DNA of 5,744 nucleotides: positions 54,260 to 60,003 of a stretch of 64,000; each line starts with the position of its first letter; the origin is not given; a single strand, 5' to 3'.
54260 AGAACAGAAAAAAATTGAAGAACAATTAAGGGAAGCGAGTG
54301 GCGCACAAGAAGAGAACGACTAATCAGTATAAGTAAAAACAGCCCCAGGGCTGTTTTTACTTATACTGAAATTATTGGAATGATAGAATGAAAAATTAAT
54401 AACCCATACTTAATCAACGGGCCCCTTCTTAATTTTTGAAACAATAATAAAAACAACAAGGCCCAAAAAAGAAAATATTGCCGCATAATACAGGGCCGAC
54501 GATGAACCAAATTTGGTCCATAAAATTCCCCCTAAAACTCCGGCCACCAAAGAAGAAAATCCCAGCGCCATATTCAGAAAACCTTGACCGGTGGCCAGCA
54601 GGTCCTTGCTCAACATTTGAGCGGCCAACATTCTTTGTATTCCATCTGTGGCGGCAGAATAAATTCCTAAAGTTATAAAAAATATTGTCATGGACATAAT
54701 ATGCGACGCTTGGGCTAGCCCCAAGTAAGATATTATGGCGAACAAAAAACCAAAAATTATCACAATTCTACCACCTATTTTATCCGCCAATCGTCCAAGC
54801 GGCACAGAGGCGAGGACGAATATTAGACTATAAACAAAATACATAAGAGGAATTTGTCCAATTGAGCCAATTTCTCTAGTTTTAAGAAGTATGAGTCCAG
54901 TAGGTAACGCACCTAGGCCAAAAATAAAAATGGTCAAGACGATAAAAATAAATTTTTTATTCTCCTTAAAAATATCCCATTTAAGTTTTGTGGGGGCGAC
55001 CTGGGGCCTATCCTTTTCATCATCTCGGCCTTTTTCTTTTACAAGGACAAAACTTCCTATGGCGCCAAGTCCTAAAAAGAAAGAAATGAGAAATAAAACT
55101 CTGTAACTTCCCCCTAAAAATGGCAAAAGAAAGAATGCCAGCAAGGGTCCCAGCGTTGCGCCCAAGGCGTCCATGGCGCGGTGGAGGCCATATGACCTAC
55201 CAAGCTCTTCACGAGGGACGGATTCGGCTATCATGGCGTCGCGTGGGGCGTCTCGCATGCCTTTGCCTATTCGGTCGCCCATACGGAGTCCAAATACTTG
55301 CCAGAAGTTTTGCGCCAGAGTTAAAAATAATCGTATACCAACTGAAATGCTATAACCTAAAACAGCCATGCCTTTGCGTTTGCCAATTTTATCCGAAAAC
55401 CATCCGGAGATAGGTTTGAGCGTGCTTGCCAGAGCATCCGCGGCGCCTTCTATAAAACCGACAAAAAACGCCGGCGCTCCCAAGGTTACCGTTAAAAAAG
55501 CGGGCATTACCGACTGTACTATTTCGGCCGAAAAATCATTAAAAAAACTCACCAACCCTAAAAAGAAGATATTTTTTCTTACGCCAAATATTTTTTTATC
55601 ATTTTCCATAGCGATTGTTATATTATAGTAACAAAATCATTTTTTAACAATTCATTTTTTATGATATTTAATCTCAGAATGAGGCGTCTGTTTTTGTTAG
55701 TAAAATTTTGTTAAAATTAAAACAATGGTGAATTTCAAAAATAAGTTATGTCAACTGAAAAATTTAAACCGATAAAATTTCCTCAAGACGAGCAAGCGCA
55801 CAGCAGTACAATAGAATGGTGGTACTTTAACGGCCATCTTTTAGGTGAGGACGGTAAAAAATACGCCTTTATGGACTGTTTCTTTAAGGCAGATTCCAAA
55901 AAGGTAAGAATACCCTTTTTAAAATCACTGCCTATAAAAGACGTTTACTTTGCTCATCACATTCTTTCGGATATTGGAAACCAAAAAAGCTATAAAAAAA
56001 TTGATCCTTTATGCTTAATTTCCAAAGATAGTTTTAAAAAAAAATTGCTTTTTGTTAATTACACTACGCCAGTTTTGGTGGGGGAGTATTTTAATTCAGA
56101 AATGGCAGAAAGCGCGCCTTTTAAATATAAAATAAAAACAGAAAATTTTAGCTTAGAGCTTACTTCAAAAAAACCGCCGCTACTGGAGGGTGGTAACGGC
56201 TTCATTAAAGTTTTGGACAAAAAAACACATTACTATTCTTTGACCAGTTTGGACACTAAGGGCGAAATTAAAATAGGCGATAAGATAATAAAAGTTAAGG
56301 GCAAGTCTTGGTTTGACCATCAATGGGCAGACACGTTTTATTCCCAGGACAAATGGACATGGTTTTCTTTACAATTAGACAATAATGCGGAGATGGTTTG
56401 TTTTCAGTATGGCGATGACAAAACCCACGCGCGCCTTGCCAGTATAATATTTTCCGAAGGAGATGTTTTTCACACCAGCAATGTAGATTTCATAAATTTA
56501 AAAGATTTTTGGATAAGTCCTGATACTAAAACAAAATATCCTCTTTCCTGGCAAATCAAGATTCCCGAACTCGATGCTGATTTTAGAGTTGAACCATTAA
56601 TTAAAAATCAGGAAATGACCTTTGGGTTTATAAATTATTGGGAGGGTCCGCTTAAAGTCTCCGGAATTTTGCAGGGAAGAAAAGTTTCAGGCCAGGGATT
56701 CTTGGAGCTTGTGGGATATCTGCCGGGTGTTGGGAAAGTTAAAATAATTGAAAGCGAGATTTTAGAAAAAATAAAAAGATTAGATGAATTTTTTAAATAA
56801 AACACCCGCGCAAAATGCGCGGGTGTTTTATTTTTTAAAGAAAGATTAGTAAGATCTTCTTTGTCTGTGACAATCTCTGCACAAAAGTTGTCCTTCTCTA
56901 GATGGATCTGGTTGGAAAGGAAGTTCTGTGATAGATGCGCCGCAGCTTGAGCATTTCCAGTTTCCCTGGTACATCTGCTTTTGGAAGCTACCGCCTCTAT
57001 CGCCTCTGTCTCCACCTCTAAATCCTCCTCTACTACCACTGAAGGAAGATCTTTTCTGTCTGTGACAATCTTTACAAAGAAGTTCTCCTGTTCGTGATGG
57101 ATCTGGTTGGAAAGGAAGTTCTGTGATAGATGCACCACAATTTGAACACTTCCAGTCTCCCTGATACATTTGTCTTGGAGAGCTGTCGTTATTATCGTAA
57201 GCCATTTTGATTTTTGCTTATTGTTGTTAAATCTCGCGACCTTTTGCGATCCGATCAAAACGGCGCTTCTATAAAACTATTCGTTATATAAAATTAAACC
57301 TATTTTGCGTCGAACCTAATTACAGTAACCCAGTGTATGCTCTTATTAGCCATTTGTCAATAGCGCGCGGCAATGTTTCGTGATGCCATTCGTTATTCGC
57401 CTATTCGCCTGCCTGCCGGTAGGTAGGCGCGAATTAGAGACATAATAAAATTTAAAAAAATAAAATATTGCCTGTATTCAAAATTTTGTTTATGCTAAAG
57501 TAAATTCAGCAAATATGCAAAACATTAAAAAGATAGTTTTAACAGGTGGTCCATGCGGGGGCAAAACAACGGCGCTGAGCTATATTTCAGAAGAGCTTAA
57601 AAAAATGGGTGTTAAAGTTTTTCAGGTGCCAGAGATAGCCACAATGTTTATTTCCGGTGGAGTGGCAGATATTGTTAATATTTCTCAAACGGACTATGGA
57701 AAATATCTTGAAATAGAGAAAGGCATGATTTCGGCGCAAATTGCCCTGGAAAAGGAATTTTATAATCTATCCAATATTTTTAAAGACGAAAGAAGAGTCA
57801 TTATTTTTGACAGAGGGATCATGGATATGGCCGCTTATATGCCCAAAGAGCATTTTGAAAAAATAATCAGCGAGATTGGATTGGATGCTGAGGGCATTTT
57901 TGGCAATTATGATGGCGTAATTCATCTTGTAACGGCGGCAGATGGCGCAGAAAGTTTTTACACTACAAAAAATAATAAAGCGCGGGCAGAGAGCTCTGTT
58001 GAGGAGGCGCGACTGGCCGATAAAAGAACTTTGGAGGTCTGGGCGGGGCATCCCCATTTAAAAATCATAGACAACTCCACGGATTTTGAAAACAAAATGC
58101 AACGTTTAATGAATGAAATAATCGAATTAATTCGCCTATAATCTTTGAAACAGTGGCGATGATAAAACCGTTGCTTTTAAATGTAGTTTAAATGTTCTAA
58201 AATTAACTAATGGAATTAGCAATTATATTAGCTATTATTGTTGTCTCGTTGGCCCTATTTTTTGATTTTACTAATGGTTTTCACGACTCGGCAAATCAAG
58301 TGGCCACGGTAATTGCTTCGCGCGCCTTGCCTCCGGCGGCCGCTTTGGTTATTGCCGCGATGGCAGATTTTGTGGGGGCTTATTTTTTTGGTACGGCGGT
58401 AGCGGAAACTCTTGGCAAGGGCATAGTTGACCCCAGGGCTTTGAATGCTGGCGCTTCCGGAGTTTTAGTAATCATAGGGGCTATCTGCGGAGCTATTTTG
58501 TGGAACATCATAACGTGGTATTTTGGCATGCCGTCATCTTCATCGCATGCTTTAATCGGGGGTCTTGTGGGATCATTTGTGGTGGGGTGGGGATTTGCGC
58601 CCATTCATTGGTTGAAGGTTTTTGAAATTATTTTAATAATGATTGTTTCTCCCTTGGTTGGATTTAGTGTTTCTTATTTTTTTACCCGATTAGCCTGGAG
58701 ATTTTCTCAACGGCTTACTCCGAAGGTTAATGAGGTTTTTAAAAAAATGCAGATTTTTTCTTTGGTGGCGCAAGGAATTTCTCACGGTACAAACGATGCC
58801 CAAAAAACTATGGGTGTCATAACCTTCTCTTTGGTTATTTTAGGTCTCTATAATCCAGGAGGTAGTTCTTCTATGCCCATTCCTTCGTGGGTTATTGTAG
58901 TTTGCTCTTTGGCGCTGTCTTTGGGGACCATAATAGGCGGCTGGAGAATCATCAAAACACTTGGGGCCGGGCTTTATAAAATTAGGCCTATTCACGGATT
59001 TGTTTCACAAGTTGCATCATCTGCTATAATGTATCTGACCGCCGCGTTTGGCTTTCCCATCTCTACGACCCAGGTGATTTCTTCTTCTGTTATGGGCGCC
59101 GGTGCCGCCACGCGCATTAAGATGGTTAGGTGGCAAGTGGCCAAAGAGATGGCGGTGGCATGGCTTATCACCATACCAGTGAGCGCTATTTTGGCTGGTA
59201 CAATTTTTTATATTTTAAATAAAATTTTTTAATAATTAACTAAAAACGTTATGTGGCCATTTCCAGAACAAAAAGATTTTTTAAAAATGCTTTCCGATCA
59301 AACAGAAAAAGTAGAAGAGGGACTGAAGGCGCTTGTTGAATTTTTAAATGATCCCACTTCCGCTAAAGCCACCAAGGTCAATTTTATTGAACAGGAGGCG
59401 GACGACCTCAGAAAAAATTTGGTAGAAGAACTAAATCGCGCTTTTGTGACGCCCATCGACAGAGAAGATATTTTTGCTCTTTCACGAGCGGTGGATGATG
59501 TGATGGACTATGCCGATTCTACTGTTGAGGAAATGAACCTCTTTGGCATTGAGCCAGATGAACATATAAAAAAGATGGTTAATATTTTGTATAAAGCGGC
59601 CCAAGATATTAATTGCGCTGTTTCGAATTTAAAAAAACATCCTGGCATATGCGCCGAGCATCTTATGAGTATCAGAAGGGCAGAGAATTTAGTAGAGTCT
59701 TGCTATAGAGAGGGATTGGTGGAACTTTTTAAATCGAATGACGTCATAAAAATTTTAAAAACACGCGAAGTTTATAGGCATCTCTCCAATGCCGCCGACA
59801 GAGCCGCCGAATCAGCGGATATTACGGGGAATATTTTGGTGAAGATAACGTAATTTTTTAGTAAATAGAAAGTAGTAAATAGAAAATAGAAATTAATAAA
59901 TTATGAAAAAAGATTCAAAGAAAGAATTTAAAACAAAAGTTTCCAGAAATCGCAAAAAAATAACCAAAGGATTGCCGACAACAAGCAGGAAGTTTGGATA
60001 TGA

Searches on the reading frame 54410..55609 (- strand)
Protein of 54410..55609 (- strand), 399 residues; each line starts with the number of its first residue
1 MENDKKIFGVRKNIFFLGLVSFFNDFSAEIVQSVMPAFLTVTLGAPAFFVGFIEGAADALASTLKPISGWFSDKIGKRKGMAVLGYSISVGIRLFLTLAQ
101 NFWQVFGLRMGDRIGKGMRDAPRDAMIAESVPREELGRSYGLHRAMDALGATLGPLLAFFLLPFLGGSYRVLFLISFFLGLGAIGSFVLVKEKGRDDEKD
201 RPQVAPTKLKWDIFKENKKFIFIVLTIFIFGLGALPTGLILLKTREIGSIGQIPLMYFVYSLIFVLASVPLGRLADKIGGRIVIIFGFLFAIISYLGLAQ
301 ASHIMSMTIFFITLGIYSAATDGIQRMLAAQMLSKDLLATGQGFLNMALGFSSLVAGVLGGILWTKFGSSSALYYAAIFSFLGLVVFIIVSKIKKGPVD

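Call 21: search_protein_families(library=pfam, proteins=[window:54410-55609:-], max_evalue=0.001)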
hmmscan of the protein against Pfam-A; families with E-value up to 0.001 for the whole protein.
window:54410-55609:- (399 aa): 1 family
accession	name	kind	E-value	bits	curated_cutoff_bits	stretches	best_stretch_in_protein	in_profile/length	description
PF07690.21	MFS_1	-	6.1e-44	150.8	33.4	2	18-241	2-227/347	Major Facilitator Superfamily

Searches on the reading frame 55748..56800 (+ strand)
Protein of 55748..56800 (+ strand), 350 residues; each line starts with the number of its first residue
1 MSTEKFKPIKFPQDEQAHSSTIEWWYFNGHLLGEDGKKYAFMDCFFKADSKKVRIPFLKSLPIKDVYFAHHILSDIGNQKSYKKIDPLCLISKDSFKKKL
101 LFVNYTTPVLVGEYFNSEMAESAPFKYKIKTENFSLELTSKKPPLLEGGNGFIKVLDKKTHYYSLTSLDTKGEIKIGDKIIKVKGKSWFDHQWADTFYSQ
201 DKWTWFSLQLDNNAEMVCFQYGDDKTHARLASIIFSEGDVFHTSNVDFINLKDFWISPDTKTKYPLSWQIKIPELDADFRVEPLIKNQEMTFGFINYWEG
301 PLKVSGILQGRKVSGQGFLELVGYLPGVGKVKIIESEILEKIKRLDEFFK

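Call 21: search_protein_families(library=pfam, proteins=[window:55748-56800:+], max_evalue=0.001)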
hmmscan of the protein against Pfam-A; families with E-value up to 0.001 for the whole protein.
window:55748-56800:+ (350 aa): 2 families
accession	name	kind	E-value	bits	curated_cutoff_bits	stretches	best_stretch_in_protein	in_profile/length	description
PF17186.10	Lipocalin_9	-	1.7e-30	106.3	26.2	1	200-324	5-131/131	Lipocalin-like domain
PF07143.17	CrtC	-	2.3e-27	97.1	22.5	1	22-194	1-167/168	CrtC N-terminal lipocalin domain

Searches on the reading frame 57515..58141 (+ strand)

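Call 81: search_protein_families(library=pfam, proteins=[window:57515-58141:+], max_evalue=0.001)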
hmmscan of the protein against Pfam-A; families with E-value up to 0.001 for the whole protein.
window:57515-58141:+ (208 aa): 2 families
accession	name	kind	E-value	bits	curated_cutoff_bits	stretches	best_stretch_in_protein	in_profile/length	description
PF13521.12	AAA_28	-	8.8e-23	81.8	27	1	6-193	1-163/164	AAA domain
PF03266.21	NTPase_1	-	0.0007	19.9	23.9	0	6-36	1-33/168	NTPase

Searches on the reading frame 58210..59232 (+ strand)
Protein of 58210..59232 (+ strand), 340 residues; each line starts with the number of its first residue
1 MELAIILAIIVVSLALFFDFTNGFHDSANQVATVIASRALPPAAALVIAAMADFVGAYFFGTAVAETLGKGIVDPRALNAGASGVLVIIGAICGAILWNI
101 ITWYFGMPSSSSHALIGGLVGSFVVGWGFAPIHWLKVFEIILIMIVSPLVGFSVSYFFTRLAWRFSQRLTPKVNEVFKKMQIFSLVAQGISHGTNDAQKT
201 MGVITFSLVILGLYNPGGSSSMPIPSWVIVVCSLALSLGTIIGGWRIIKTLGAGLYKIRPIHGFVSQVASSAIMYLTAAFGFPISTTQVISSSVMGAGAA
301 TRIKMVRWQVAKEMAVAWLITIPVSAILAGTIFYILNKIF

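Call 81: search_protein_families(library=pfam, proteins=[window:58210-59232:+], max_evalue=0.001)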
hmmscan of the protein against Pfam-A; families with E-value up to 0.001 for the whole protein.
window:58210-59232:+ (340 aa): 1 family
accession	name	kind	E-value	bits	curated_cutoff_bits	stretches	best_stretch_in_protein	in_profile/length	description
PF01384.25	PHO4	-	7e-87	292.1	33.7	1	22-329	1-350/350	Phosphate transporter family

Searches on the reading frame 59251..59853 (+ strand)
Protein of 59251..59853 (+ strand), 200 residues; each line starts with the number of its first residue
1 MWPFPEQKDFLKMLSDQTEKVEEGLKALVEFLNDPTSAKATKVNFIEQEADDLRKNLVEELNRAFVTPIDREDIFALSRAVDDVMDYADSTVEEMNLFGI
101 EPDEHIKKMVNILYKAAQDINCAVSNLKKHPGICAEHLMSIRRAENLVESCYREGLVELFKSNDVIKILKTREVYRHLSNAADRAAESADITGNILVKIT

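Call 81: search_protein_families(library=pfam, proteins=[window:59251-59853:+], max_evalue=0.001)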
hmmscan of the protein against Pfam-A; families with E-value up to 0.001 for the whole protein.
window:59251-59853:+ (200 aa): 1 family
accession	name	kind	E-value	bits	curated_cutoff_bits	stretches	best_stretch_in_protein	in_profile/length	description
PF01865.21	PhoU_div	-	1.6e-18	67.3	24.4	1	8-191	14-207/214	Protein of unknown function DUF47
